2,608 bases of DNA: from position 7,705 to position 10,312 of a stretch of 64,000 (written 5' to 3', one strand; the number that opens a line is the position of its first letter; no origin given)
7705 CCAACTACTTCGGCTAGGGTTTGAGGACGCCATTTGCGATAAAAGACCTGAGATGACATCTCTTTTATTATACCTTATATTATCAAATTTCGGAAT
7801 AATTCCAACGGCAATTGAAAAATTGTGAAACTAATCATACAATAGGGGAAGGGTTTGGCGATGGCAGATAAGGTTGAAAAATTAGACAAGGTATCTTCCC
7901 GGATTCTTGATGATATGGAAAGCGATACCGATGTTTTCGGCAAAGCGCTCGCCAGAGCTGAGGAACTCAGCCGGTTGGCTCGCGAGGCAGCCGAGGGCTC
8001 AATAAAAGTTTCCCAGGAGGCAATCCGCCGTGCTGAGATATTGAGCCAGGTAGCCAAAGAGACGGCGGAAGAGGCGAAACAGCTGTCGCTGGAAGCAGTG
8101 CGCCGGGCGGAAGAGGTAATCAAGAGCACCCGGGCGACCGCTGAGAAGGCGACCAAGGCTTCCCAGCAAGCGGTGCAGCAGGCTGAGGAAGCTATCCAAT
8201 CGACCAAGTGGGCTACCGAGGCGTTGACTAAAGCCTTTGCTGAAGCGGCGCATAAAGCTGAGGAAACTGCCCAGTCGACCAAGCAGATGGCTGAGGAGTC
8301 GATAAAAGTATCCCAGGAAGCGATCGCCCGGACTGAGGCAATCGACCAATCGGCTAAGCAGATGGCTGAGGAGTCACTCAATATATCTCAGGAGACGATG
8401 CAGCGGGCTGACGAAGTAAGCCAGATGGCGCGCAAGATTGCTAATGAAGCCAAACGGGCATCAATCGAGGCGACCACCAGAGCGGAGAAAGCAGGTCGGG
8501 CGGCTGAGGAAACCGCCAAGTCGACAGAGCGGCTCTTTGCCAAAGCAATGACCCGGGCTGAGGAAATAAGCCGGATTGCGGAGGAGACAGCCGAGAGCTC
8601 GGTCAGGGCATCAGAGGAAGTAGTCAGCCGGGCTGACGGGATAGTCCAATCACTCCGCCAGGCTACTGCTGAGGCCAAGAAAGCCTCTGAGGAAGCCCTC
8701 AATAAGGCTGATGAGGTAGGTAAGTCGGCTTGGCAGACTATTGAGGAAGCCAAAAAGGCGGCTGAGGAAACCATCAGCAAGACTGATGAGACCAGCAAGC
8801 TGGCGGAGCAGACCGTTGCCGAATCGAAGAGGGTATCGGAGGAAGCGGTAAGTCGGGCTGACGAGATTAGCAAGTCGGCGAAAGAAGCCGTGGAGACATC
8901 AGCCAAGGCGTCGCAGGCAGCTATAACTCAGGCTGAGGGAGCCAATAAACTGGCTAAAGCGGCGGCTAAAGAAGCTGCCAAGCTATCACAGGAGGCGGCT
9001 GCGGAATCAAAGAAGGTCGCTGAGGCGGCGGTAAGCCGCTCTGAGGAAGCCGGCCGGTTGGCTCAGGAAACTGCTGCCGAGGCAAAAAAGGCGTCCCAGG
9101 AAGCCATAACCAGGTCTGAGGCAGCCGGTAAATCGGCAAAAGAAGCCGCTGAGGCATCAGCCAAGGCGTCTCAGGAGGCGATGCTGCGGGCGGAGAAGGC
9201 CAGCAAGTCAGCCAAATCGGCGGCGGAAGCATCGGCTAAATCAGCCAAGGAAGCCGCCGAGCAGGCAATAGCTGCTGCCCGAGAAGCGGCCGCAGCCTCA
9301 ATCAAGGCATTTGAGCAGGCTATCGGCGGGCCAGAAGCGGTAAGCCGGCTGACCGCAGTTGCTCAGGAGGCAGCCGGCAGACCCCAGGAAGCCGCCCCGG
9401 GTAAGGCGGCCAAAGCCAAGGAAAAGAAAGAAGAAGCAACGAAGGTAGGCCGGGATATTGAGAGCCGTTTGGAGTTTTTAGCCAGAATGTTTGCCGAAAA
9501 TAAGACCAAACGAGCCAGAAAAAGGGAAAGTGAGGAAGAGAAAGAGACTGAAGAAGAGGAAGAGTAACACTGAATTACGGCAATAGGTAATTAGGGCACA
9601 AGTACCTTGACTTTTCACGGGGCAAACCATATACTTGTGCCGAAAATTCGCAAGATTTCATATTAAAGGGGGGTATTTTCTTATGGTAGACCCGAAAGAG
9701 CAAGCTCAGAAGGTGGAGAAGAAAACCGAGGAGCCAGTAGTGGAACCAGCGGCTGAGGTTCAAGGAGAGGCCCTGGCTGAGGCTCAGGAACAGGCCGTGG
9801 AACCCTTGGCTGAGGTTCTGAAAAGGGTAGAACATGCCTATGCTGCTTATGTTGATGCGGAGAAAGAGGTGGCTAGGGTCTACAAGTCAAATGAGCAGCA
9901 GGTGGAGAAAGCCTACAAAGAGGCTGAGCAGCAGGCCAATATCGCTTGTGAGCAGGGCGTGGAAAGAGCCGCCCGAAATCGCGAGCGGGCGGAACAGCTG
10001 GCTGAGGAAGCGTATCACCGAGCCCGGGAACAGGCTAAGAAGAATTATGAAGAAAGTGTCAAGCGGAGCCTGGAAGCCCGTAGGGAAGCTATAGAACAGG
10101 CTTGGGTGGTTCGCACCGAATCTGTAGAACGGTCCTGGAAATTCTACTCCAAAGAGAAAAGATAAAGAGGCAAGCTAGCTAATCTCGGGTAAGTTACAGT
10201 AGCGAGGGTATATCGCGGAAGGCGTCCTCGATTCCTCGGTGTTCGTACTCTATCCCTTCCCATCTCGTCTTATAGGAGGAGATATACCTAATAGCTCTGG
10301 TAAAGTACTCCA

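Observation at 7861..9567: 570-aa protein built from a strictly phased 25-residue helical repeat (14 consecutive in-register copies, about 17 in total)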

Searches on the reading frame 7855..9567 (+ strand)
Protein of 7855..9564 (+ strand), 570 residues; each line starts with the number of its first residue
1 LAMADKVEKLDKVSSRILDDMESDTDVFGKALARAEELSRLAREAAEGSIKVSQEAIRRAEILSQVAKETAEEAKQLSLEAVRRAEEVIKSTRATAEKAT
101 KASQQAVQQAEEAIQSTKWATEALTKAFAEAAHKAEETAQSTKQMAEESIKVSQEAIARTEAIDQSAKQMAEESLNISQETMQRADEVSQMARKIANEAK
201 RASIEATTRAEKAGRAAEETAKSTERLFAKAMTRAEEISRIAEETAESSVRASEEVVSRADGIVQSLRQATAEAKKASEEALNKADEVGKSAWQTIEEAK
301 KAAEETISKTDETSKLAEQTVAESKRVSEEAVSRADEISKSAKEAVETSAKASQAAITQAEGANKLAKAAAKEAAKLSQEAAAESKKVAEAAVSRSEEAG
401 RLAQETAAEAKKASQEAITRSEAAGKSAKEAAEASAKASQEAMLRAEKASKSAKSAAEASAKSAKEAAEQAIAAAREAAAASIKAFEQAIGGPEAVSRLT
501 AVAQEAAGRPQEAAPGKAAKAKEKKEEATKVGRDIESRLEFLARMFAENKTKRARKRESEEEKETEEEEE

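Call 4: search_protein_families(library=pfam, proteins=[window:7861-9567:+], max_evalue=1)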
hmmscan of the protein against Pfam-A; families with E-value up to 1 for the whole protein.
window:7861-9567:+ (568 aa): 0 families

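Call 5: search_protein_families(library=ncbifam, proteins=[window:7861-9567:+], max_evalue=1)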
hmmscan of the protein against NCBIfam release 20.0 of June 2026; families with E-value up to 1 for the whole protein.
window:7861-9567:+ (568 aa): 1 family
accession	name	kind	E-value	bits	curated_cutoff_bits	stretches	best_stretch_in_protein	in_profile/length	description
NF011430.0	PRK14861.1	subfamily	0.9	9.1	62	1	282-316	25-59/61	twin arginine translocase protein A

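Call 11: find_homologous_proteins(query=window:7861-9567:+)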
Query window:7861-9567:+ (568 aa): 5 proteins with E <= 0.001 among 8000 candidates.
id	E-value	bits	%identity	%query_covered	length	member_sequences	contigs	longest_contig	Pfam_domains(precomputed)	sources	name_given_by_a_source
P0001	1.4e-13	69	38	38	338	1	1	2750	-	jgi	jgi:hypothetical protein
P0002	6.0e-10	57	46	15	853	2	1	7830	PF13426.14,PF13188.14,PF08448.17,PF02518.32,PF00512.32,PF00989.32,PF00072.31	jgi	jgi:signal transduction histidine kinase/PAS domain-containing protein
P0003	1.1e-7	50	33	32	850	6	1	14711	PF13426.14,PF13188.14,PF08448.17,PF02518.32,PF00512.32,PF00989.32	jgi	-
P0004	2.1e-6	46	33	32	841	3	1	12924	PF13426.14,PF13188.14,PF08448.17,PF02518.32,PF00512.32,PF00989.32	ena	-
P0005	2.0e-4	39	35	32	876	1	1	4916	PF13188.14,PF08448.17,PF02518.32,PF00512.32,PF00989.32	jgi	jgi:PAS domain S-box-containing protein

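Call 14: find_encoding_contigs(protein=window:7861-9567:+, flank=10000)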
Protein window:7861-9567:+ (568 aa): no gene with exactly this product is on record in the collection.

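Call 15: find_encoding_contigs(protein=P0001, flank=10000)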
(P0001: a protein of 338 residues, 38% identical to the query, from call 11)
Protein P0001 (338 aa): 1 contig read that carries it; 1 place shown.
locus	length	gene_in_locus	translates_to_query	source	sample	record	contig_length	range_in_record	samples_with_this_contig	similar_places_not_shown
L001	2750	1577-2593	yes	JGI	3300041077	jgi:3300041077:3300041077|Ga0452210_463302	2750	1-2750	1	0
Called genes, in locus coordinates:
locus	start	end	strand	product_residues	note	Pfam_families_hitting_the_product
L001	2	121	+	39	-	?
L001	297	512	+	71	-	PF00376:MerR (weak), PF12728:HTH_17, PF13411:MerR_1 (weak)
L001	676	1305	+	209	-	-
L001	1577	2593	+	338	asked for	-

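Call 16: find_encoding_contigs(protein=window:7855-9564:+, flank=10000)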
Protein seq(570 aa) (570 aa): no gene with exactly this product is on record in the collection.

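Call 38: search_solved_structures(query=window:7861-9567:+, max_evalue=1)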
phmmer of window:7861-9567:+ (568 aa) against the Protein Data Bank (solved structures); distinct sequences matched with E-value up to 1: 7.
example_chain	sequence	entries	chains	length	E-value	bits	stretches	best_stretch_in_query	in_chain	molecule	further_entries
4uos_A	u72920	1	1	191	0.0056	19.4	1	284-475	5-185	DESIGNED HELICAL BUNDLE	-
8qae_A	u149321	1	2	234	0.024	17.3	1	136-345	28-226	sc-apCC-6-SLLA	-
4tql_A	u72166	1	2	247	0.033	16.8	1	124-349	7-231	Three helix bundle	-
5cwg_A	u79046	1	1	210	0.073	15.7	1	119-306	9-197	Designed helical repeat protein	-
5cwc_A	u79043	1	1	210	0.16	14.5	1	120-305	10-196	Designed helical repeat protein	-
9bk9_A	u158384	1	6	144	0.33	13.5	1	466-513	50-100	Rid family protein PA0814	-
5cwk_A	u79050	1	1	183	0.94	12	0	273-436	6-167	Designed helical repeat protein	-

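Call 48: predict_structure(protein=window:7861-9567:+)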
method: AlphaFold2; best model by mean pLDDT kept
length: 568 residues; sequences in the alignment: 1
mean_pLDDT: 67.1   pTM: 0.30
mean pLDDT of the five models: 67.1, 61.9, 59.8, 58.8, 56.4
residues with pLDDT >= 90: 0; 70-90: 222; 50-70: 332; < 50: 14
segments of 3 or more residues with pLDDT < 50: 504-511
pLDDT, mean of each block of 10 residues (from residue 1): 60 62 64 70 71 73 74 72 73 70 69 67 67 70 72 72 74 76 75 74 69 65 63 60 52 57 65 68 73 75 76 76 76 74 71 68 67 66 65 66 67 68 67 67 68 66 64 62 57 56 50 53 60 64 69 70 57
secondary structure, 60 per line:
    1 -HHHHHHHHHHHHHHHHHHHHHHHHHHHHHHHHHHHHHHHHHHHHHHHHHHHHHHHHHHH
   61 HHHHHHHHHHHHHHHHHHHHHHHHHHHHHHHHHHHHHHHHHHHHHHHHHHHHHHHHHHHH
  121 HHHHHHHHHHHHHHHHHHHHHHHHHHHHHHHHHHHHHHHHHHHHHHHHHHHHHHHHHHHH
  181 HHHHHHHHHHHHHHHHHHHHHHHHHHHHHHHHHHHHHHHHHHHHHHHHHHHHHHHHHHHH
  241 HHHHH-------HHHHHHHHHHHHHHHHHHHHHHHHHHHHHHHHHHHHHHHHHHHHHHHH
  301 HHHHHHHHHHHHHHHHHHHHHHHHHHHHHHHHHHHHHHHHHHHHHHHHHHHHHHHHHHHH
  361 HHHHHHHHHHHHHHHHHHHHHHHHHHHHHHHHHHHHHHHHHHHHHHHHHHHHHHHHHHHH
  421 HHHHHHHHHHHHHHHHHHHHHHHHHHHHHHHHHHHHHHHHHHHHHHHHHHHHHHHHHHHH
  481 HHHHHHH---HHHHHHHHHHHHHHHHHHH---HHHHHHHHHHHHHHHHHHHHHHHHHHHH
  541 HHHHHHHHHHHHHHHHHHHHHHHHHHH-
elements in order: H2-245 H253-487 H491-509 H513-567

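Call 49: search_protein_representatives(protein=window:7861-9567:+)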
Query: 568 residues. Proteins with E-value up to 0.001 (for the whole library): 46; up to 1e-10: 5; up to 1e-30: 0. The best 46 are listed.
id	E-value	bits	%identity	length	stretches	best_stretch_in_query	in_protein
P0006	2.7e-17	79.8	62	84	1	1-81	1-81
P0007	1.0e-15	74.6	35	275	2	19-167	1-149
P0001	4.6e-14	69.1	44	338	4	390-493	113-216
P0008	5.9e-14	68.7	45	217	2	377-497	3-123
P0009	1.3e-11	61.0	38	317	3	377-487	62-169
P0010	1.6e-10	57.4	46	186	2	410-500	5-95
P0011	2.2e-10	57.0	47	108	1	6-92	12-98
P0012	5.0e-10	55.8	45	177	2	416-520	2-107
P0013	1.1e-09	54.7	51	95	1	5-85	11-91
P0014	4.5e-09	52.7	37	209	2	95-176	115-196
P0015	1.1e-08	51.4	50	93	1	7-86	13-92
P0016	1.2e-08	51.3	52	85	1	1-67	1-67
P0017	1.9e-08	50.6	41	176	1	139-231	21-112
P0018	2.8e-08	50.0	31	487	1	133-567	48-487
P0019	3.0e-08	49.9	46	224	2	387-495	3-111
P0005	6.4e-05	39.0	36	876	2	237-457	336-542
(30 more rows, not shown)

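Call 67: search_protein_families(library=phrogs, proteins=[window:7861-9567:+], max_evalue=0.1)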
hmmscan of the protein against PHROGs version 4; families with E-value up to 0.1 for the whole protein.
window:7861-9567:+ (568 aa): 0 families

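Call 68: search_protein_families(library=padloc, proteins=[window:7861-9567:+], max_evalue=0.1)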
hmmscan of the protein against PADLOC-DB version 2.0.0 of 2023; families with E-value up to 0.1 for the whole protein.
window:7861-9567:+ (568 aa): 0 families

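Call 76: search_protein_families(library=pfam, alignment_id=A6, max_evalue=0.01)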
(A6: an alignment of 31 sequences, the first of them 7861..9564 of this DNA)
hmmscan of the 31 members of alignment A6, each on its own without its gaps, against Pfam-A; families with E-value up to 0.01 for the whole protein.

A. member 1, window:7861-9564:+ (568 aa): 0 families

B. families by the number of members that match (of 31 scanned): 8 families
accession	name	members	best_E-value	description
PF10157.14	BORCS6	10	1.2e-07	BLOC-1-related complex sub-unit 6 C-terminal helix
PF09361.15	Phasin_2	8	1.8e-11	Phasin protein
PF20636.2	SMN_G2-BD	1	0.0002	Survival Motor Neuron, Gemin2-binding domain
PF11839.13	Alanine_zipper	1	0.00061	Alanine-zipper, major outer membrane lipoprotein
PF16785.10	SMBP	1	0.0019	Small metal-binding protein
PF07464.16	ApoLp-III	1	0.0023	Apolipophorin-III precursor (apoLp-III)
PF14928.11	S_tail_recep_bd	1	0.0027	Short tail fibre protein receptor-binding domain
PF06103.16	DUF948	1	0.0079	Bacterial protein of unknown function (DUF948)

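Call 80: find_encoding_contigs(protein=P0003, flank=8000, max_places=3)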
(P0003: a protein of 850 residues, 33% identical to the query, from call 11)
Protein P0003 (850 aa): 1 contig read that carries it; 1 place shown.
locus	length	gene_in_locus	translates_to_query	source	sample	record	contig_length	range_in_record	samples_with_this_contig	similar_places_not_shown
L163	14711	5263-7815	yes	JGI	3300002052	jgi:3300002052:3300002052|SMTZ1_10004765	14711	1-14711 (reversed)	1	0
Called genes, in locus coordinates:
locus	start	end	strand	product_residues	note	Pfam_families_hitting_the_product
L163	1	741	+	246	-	PF02754:CCG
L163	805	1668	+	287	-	PF00005:ABC_tran, PF13304:AAA_21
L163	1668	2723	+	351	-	PF12679:ABC2_membrane_2 (weak), PF12698:ABC2_membrane_3, PF24686:FLQE3_permease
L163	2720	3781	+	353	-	PF12698:ABC2_membrane_3, PF24686:FLQE3_permease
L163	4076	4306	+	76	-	PF12728:HTH_17, PF00376:MerR (weak), PF13411:MerR_1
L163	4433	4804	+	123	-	PF07963:N_methyl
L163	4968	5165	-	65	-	-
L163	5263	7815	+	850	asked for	PF00989:PAS (weak), PF08448:PAS_4 (weak), PF13188:PAS_8 (weak), PF13426:PAS_9 (faint), PF00512:HisKA, PF02518:HATPase_c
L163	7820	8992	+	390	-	PF00072:Response_reg, PF01656:CbiA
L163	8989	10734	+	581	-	PF05157:MshEN, PF00437:T2SSE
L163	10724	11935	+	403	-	PF00482:T2SSF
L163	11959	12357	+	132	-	-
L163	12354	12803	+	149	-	-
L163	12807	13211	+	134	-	-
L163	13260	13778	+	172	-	-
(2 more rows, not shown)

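Call 88: search_solved_structures(query=A6, max_evalue=0.01)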
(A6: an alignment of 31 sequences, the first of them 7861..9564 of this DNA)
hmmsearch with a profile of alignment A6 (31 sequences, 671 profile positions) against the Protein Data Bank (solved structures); distinct sequences matched with E-value up to 0.01: 28.
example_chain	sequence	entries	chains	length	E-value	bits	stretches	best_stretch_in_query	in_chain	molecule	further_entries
6xr1_A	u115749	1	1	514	2.6e-12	49.1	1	70-472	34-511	dTor_9x57R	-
4tql_A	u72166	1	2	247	1.3e-11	46.8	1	251-477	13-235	Three helix bundle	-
4uos_A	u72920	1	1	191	1.1e-10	43.8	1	360-542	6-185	DESIGNED HELICAL BUNDLE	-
5cwg_A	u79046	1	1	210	1e-08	37.2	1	147-338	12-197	Designed helical repeat protein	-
8fit_A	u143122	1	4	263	7e-08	34.4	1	151-378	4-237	cs074A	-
5cwc_A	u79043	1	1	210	1.5e-07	33.4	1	145-338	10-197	Designed helical repeat protein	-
2ch7_A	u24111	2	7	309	5.1e-06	28.3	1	254-523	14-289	METHYL-ACCEPTING CHEMOTAXIS PROTEIN | Methyl-accepting chemotaxis protein 2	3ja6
8ga7_A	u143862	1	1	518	2e-05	26.3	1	78-556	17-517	THR5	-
2ch7_B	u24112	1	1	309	3.8e-05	25.4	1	254-523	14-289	METHYL-ACCEPTING CHEMOTAXIS PROTEIN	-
9dze_K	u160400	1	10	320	3.9e-05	25.4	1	241-494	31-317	pD5-14 B component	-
3ja6_H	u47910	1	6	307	3.9e-05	25.4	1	254-523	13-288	Methyl-accepting chemotaxis protein 2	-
9dze_A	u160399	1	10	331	8.8e-05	24.2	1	315-595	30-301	pD5-14 A component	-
5cwo_A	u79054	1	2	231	8.9e-05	24.2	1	411-622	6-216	Designed helical repeat protein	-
8gl3_A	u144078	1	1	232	0.00011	23.8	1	262-476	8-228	pRLB-519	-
5cwm_A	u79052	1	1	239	0.00012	23.8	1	153-373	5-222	Designed helical repeat protein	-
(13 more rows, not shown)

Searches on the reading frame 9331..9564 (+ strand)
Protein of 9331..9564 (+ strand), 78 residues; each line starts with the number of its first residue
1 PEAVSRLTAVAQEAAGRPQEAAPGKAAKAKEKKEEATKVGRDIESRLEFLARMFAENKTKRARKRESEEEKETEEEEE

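Call 62: find_related_loci(query=A4, collection=metagenome_contigs, flank=8000)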
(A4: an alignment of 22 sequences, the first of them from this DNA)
Query A4 (78 aa) in metagenome_contigs; peptide patterns used: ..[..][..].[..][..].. (x = any residue, [..] = any of these).
429 stretches matched a pattern; 147 encode a relative of the query (tblastn E <= 1e-3); the best 80 are kept; 80 distinct loci.
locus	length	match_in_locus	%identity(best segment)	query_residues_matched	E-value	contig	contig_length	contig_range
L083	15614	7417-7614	55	1-62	3e-15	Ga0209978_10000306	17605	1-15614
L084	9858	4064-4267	57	1-64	1e-14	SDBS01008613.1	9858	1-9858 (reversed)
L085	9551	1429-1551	66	33-73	8e-11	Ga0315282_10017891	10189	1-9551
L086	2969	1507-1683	55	11-64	9e-10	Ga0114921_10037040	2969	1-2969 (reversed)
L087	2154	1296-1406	67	23-61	2e-9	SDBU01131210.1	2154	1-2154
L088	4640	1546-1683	59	18-62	2e-9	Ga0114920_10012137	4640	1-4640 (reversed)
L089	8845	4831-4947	63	23-63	4e-9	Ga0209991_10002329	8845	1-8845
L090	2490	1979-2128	48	1-62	7e-9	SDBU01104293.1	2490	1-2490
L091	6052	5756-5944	53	10-70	7e-9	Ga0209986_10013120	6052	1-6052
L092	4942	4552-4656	64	27-62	9e-9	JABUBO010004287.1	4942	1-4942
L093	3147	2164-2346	49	11-61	1e-8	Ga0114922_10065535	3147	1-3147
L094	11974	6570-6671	69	23-58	1e-8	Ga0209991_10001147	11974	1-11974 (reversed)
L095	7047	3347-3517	53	11-62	2e-8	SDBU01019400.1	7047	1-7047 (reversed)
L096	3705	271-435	54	10-62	2e-8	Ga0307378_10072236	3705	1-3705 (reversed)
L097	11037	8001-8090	63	33-62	2e-8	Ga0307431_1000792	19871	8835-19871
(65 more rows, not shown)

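Call 78: search_protein_families(library=pfam, proteins=[L097:6009-8156:+], max_evalue=0.01)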
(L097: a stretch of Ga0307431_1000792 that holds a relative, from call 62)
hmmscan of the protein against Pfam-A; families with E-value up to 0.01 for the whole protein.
L097:6009-8156:+ (716 aa): 0 families

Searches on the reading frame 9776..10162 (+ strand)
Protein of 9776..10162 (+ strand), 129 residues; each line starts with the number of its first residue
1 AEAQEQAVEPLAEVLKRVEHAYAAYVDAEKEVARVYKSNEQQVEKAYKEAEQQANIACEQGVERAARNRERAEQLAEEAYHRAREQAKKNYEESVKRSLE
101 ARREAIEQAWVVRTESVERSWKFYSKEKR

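Call 54: find_homologous_proteins(query=A2, max_evalue=0.001)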
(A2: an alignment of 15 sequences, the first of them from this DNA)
Query A2 (15 sequences) (129 aa, profile of the alignment): 35 proteins with E <= 0.001 among 8000 candidates.
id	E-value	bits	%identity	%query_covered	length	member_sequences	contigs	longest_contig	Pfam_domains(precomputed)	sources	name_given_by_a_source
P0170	5.7e-45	171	59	100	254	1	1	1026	PF00091.32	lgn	-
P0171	5.3e-38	148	34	100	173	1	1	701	-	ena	-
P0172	5.8e-35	138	45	91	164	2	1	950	-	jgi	jgi:hypothetical protein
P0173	5.1e-34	135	47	91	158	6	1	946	-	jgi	-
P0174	9.1e-34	134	53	98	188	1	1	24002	-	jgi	jgi:predicted P-loop ATPase/GTPase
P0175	1.2e-33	134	53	66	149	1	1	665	-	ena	-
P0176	7.4e-33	131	33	100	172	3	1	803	-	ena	-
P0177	3.4e-31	126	42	78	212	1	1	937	PF00155.28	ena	-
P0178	1.9e-30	124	31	99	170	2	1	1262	-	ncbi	-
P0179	2.3e-27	114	46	88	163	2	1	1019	-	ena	-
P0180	2.5e-27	114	51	71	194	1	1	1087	-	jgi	jgi:hypothetical protein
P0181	2.8e-27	113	53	48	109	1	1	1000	-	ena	-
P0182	3.6e-27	113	37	91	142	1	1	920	-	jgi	jgi:hypothetical protein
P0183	3.4e-26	110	44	60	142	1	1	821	-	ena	-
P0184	2.2e-25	107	37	95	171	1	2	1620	-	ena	-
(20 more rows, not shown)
